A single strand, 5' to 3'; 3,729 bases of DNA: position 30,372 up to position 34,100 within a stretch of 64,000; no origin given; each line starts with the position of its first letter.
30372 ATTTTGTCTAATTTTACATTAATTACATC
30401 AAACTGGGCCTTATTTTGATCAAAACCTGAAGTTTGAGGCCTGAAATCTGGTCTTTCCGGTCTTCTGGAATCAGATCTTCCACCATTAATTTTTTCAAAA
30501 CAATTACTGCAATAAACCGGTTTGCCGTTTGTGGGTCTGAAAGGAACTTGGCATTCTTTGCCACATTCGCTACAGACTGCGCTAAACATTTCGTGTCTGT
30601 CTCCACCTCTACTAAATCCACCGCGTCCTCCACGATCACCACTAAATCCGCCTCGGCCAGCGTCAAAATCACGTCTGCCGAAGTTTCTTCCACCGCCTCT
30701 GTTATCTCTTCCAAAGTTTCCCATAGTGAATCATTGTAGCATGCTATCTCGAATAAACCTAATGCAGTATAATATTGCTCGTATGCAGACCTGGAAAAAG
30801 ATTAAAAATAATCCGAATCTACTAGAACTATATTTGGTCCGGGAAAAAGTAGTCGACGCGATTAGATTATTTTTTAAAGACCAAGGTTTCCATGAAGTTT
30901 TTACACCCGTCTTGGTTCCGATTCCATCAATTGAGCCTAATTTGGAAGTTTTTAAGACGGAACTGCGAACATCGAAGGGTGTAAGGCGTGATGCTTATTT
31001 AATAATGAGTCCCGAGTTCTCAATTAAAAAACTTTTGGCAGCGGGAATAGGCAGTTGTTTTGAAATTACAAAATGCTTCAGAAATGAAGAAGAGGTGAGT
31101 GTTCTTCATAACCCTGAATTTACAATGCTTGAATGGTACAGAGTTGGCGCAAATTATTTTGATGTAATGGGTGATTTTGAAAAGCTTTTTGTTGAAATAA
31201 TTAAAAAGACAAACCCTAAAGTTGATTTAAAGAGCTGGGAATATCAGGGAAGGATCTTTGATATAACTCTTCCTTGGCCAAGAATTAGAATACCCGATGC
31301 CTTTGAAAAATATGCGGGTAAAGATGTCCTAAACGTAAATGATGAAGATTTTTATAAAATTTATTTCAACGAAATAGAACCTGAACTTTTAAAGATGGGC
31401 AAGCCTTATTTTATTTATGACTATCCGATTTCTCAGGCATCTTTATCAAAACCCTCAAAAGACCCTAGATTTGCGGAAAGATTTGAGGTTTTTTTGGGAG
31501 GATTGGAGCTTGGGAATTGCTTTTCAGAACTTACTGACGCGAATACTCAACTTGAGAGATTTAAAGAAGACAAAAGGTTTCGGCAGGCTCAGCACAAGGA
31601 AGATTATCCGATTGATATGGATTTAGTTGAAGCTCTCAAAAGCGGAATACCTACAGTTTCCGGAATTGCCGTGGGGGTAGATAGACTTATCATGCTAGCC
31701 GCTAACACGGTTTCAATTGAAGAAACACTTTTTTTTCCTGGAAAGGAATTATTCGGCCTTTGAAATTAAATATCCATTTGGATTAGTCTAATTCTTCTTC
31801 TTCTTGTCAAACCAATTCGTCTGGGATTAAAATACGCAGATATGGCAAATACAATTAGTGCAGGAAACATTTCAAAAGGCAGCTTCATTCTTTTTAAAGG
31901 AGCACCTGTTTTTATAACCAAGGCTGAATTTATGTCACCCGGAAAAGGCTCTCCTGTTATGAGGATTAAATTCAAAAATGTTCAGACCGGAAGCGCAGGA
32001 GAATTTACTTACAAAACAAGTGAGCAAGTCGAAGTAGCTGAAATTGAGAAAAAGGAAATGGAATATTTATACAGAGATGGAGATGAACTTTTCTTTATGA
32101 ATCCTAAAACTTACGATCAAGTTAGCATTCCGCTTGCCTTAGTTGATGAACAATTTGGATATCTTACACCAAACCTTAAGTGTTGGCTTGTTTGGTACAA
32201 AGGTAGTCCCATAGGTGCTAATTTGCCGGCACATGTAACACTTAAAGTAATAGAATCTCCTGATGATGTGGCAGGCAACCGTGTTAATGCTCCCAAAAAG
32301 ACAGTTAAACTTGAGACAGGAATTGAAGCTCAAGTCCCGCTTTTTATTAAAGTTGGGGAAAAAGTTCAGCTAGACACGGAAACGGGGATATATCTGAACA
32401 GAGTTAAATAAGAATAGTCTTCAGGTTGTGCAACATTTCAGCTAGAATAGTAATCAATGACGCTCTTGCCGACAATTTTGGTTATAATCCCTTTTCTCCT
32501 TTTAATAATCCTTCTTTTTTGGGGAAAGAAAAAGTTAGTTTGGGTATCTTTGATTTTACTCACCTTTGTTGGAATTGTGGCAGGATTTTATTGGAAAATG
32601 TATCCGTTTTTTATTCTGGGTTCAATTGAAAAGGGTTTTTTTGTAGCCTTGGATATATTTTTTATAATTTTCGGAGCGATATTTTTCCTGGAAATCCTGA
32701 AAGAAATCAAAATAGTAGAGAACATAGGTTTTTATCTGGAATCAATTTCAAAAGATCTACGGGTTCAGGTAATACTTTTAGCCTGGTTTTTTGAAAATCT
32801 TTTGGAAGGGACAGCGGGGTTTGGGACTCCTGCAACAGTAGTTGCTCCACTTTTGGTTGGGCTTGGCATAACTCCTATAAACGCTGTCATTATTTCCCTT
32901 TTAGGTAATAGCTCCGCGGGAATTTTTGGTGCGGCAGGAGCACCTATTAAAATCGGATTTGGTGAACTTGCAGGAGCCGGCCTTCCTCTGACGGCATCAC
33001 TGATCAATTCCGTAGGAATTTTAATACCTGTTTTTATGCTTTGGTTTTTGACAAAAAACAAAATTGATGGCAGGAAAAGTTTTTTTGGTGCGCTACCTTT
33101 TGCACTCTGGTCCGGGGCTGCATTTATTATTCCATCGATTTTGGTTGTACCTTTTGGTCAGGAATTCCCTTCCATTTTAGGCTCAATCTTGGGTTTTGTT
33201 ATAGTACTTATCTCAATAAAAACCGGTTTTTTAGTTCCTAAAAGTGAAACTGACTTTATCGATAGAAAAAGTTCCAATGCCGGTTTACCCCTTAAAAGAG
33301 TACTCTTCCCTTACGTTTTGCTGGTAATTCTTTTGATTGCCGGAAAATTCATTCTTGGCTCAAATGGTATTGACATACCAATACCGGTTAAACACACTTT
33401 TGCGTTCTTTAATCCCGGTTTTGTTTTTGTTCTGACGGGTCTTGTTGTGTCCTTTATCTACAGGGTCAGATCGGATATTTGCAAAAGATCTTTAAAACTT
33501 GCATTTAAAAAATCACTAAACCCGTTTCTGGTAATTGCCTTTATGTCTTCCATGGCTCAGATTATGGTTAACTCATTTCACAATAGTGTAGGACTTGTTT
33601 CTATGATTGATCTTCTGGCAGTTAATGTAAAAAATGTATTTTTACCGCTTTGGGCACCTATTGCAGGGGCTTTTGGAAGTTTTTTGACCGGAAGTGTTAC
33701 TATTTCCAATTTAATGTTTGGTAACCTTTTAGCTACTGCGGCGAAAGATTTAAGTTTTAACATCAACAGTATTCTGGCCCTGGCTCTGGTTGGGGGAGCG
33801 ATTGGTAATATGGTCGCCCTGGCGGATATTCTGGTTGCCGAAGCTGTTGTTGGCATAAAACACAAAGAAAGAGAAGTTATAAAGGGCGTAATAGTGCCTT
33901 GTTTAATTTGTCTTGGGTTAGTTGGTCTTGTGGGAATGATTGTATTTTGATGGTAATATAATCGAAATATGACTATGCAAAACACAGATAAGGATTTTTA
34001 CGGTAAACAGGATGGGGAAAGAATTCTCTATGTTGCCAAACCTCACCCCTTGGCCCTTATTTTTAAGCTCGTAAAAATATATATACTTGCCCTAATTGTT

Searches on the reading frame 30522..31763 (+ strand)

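Call 90: search_protein_families(library=pfam, proteins=[window:30522-31763:+], max_evalue=0.001)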
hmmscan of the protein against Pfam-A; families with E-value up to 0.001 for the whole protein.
window:30522-31763:+ (413 aa): 1 family
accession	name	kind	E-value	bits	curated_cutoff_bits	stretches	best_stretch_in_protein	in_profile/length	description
PF00152.25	tRNA-synt_2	-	1.7e-53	182.1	25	1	96-407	14-306/308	tRNA synthetases class II (D, K and N)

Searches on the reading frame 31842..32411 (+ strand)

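Call 90: search_protein_families(library=pfam, proteins=[window:31842-32411:+], max_evalue=0.001)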
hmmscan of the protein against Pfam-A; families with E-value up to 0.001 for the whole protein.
window:31842-32411:+ (189 aa): 3 families
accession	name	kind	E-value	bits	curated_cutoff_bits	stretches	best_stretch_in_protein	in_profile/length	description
PF01132.26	EFP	-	2.2e-17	63.2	27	1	71-124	1-54/54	Elongation factor P (EF-P) OB domain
PF09285.17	Elong-fact-P_C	-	5.8e-17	61.6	25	1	132-187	1-56/56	Elongation factor P, C-terminal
PF08207.18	EFP_N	-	8.1e-15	55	23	1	6-63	1-58/58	Elongation factor P (EF-P) KOW-like domain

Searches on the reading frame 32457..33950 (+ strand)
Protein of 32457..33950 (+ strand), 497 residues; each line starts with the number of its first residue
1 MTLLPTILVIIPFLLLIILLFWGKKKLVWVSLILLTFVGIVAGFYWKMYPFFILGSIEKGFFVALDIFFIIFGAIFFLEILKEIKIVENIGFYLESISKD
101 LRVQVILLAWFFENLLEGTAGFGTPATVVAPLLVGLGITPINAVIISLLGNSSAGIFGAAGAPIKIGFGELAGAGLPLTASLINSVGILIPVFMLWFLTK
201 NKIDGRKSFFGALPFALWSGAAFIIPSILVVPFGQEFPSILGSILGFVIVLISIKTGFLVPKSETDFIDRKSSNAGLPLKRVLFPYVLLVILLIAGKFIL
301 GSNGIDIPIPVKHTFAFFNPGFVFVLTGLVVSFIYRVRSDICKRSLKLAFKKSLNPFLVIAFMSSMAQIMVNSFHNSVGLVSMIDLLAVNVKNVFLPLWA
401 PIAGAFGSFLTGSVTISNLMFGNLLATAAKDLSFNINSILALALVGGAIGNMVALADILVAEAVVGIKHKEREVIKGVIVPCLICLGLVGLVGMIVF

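Call 90: search_protein_families(library=pfam, proteins=[window:32457-33950:+], max_evalue=0.001)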
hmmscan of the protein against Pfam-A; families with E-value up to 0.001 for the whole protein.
window:32457-33950:+ (497 aa): 1 family
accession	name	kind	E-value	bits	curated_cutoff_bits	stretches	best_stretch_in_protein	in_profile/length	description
PF02652.20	Lactate_perm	-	3.1e-70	237.9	27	2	6-294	3-294/522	L-lactate permease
